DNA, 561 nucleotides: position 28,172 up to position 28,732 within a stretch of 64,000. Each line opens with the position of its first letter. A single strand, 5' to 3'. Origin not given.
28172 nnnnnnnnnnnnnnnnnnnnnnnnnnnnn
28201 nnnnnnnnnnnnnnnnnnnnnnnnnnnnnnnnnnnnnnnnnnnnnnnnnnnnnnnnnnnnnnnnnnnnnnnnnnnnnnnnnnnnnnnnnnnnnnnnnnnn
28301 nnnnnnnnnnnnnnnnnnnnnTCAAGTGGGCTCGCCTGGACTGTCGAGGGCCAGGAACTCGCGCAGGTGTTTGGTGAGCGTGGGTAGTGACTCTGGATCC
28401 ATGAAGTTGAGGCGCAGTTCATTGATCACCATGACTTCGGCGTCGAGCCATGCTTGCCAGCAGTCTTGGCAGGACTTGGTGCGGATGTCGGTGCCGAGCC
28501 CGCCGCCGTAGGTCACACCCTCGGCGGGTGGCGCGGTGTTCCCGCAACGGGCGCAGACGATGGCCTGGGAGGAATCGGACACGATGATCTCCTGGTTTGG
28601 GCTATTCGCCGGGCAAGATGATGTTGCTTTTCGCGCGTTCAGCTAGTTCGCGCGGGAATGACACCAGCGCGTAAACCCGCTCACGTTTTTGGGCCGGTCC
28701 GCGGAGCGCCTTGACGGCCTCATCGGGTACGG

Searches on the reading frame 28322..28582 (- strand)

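Call 3: search_protein_families(library=pfam, proteins=[window:28322-28582:-], max_evalue=0.01)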
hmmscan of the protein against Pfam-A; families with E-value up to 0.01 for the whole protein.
window:28322-28582:- (86 aa): 2 families
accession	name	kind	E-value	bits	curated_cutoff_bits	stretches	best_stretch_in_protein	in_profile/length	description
PF04362.19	Iron_traffic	-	1.3e-12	47.8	27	1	6-78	3-75/88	Bacterial Fe(2+) trafficking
PF20120.5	DUF6510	-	0.0025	18.1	26.4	1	7-43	26-62/86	Family of unknown function (DUF6510)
